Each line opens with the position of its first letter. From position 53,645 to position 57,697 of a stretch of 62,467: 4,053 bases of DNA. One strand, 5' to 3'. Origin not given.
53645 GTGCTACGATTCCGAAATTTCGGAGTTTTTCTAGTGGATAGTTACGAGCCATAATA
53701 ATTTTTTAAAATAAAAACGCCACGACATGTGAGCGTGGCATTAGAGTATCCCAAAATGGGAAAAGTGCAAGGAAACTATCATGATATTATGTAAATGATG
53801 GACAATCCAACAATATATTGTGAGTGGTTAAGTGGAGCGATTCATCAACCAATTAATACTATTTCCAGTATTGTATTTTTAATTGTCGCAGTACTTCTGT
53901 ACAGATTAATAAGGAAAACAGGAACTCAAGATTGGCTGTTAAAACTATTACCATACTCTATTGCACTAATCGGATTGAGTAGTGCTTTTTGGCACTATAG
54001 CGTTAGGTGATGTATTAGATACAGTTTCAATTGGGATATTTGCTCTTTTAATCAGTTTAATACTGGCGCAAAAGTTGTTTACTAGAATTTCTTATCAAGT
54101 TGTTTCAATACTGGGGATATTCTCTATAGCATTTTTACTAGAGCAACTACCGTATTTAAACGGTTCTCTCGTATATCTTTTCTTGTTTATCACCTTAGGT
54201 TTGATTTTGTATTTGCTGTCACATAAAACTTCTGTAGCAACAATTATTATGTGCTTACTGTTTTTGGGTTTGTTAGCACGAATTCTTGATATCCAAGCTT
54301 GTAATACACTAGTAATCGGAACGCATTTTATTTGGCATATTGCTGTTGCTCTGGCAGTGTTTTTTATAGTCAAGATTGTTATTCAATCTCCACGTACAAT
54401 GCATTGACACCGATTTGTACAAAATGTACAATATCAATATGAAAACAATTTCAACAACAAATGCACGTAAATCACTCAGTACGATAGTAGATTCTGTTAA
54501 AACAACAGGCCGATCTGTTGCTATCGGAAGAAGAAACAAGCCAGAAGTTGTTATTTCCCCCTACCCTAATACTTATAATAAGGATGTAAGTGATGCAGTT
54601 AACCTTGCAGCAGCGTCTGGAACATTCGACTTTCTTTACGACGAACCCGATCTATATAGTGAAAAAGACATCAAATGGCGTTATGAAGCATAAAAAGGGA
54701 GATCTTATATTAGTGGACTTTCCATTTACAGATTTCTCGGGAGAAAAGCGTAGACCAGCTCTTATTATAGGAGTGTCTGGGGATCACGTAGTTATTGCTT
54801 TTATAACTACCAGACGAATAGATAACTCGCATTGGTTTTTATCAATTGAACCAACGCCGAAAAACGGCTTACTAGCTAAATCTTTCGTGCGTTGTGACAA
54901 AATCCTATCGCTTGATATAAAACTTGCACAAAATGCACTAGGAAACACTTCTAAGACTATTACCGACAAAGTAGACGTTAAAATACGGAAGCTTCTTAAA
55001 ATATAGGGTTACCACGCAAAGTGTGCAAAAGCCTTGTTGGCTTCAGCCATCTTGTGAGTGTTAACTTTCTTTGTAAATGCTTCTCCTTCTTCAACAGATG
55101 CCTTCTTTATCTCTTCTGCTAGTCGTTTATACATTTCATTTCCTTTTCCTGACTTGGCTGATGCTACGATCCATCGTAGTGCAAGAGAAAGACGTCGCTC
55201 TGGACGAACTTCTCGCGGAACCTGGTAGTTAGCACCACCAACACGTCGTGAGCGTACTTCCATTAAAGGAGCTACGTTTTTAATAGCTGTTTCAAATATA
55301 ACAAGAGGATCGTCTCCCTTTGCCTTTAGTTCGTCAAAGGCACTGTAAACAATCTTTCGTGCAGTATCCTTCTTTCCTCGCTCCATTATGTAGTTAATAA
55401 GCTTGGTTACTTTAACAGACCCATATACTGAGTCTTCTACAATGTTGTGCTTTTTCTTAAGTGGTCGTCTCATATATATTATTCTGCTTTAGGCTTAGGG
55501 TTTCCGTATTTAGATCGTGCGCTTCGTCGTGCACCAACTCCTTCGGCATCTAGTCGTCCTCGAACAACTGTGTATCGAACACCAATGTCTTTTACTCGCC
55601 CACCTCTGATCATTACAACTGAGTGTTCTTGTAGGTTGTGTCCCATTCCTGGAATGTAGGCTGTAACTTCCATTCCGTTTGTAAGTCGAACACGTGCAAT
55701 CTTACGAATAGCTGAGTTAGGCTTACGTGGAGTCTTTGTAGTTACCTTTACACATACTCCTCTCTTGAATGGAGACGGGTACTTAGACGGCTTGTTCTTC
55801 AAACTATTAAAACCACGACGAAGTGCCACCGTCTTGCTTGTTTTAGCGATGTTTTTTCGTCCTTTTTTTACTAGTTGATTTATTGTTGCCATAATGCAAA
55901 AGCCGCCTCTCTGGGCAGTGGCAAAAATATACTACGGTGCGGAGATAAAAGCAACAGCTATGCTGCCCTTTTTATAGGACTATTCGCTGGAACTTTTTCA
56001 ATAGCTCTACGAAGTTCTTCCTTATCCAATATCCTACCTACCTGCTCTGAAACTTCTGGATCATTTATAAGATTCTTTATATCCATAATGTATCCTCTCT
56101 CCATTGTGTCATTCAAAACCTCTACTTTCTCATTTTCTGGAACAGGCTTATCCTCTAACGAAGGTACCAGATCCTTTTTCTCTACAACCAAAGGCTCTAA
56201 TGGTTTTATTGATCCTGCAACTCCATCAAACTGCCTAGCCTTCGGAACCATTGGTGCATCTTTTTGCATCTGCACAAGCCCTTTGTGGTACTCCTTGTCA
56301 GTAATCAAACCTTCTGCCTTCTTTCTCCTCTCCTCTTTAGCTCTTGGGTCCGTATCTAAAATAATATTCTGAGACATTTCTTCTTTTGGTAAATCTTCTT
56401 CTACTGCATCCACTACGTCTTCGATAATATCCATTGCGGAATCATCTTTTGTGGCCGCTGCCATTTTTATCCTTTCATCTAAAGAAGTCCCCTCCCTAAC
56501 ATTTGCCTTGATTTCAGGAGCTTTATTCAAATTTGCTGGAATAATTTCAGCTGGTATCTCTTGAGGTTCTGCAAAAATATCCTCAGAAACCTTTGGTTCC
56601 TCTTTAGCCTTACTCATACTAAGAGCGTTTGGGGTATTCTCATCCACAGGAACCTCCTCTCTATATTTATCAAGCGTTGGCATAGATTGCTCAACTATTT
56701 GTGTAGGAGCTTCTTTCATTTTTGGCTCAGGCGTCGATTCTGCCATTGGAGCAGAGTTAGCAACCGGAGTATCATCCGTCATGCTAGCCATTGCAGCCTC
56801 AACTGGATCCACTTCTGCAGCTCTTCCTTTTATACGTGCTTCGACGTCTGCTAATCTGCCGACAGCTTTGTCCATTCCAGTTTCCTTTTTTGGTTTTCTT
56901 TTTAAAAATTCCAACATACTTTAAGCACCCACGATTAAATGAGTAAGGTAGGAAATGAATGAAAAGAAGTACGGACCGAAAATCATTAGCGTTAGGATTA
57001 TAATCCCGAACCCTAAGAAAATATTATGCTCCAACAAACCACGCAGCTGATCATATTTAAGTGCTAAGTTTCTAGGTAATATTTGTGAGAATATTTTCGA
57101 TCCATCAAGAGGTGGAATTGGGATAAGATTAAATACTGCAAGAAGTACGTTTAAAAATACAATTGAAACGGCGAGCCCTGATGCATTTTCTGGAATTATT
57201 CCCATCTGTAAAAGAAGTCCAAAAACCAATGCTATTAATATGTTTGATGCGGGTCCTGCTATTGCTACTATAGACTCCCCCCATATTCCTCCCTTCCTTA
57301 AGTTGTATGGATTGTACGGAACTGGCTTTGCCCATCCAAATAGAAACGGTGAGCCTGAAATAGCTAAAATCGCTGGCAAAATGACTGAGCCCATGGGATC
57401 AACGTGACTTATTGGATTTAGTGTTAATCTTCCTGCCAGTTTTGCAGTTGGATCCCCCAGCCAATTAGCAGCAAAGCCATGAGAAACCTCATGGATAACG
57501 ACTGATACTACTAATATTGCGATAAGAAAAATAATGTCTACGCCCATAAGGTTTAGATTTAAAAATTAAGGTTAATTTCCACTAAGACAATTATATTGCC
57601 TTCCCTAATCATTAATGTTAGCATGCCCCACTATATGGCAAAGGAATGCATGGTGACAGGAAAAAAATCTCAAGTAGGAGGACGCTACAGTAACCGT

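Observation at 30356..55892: The universal str-S10-spc-secY-adk-map array keeps its gene order but is broken at six junctions by accessory cassettes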

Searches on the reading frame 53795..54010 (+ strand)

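Call 5: search_protein_families(library=pfam, proteins=[window:53795-54010:+], max_evalue=0.01)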
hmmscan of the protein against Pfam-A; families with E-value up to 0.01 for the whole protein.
window:53795-54010:+ (71 aa): 1 family
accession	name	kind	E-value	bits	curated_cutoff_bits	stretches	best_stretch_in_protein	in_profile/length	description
PF05875.18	Ceramidase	-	2.7e-05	24.1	32.5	1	18-69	22-72/259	Ceramidase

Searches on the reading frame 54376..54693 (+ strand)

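Call 5: search_protein_families(library=pfam, proteins=[window:54376-54693:+], max_evalue=0.01)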
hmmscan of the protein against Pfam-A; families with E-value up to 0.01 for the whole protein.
window:54376-54693:+ (105 aa): 1 family
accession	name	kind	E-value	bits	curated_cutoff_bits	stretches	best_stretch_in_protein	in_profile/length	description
PF02604.26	PhdYeFM_antitox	-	3.7e-09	36.7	29.8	1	22-63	1-42/74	Antitoxin Phd_YefM, type II toxin-antitoxin system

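Call 69: search_protein_families(library=padloc, proteins=[window:54439-54693:+], max_evalue=0.01)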
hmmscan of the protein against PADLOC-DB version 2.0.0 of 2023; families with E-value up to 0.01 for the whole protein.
window:54439-54693:+ (84 aa): 0 families

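Call 70: search_protein_families(library=ncbifam, proteins=[window:54439-54693:+], max_evalue=0.001)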
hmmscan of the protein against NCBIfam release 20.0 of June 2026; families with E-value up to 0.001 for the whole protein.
window:54439-54693:+ (84 aa): 0 families

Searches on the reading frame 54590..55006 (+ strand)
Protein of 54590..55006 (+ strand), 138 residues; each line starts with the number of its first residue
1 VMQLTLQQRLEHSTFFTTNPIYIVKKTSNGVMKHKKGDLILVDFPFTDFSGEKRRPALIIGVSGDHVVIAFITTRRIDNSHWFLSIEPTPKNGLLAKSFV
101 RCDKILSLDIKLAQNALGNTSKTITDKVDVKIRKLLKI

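Call 5: search_protein_families(library=pfam, proteins=[window:54590-55006:+], max_evalue=0.01)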
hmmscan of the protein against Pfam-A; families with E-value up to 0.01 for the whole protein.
window:54590-55006:+ (138 aa): 1 family
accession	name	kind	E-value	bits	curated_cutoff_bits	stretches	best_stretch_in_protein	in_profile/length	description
PF02452.23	PemK_toxin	-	9.6e-12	45.5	23.1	1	35-136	1-109/109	PemK-like, MazF-like toxin of type II toxin-antitoxin system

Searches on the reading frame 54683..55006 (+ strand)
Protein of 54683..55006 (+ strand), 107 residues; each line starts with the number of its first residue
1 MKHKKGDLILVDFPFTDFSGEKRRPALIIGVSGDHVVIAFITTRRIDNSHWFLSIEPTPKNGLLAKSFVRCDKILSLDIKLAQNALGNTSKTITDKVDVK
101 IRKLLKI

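Call 69: search_protein_families(library=padloc, proteins=[window:54683-55006:+], max_evalue=0.01)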
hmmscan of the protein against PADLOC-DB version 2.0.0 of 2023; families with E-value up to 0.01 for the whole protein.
window:54683-55006:+ (107 aa): 0 families

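Call 70: search_protein_families(library=ncbifam, proteins=[window:54683-55006:+], max_evalue=0.001)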
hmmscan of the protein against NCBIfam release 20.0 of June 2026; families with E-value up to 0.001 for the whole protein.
window:54683-55006:+ (107 aa): 0 families

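Call 86: find_encoding_contigs(protein=window:54683-55006:+, flank=10000, max_places=5)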
Protein window:54683-55006:+ (107 aa): 3 contigs read that carry it; 2 places shown.
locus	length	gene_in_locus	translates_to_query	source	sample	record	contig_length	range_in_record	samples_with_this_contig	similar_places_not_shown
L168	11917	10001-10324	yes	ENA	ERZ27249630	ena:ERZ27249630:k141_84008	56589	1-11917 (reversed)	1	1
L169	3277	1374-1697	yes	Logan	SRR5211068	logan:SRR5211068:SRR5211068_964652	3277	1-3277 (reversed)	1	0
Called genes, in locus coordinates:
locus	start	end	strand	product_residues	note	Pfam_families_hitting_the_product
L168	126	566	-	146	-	-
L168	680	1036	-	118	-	PF00338:Ribosomal_S10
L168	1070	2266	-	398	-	PF00009:GTP_EFTU, PF03144:GTP_EFTU_D2, PF03143:GTP_EFTU_D3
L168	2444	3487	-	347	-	-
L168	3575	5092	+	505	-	PF20154:LNT_N, PF00795:CN_hydrolase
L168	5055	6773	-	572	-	PF08517:AXH (faint)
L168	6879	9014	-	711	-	PF00009:GTP_EFTU, PF03144:GTP_EFTU_D2, PF22042:EF-G_D2, PF14492:EFG_III, PF16658:RF3_C (weak), PF03764:EFG_IV, PF00679:EFG_C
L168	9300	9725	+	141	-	-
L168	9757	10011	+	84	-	PF02604:PhdYeFM_antitox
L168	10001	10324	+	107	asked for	PF02452:PemK_toxin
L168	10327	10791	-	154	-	PF00177:Ribosomal_S7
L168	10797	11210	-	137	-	PF00164:Ribosom_S12_S23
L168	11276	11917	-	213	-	?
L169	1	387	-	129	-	?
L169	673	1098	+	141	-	-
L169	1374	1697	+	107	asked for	PF02452:PemK_toxin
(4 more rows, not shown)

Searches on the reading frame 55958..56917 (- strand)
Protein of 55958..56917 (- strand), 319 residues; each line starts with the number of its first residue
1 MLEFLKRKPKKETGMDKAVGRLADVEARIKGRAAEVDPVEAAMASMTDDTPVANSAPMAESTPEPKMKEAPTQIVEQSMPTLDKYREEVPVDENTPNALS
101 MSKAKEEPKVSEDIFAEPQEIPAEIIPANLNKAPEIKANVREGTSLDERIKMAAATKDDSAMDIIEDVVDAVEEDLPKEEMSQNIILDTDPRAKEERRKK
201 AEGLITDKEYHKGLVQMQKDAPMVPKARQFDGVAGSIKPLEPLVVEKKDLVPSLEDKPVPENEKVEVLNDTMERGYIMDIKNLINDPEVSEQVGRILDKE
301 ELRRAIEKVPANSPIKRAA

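Call 60: search_protein_families(library=pfam, proteins=[window:55958-56917:-], max_evalue=0.01)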
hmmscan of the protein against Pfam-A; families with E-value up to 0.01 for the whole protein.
window:55958-56917:- (319 aa): 1 family
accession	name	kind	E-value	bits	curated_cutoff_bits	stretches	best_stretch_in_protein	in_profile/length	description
PF17898.6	GerD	-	0.0028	18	29.5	0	275-309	58-92/114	Spore germination GerD central core domain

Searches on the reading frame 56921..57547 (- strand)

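Call 60: search_protein_families(library=pfam, proteins=[window:56921-57547:-], max_evalue=0.01)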
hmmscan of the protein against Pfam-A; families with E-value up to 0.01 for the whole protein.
window:56921-57547:- (208 aa): 1 family
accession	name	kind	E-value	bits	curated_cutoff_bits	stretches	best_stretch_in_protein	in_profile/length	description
PF02163.28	Peptidase_M50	-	4.4e-13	49.5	27.2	2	125-158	162-195/221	Peptidase family M50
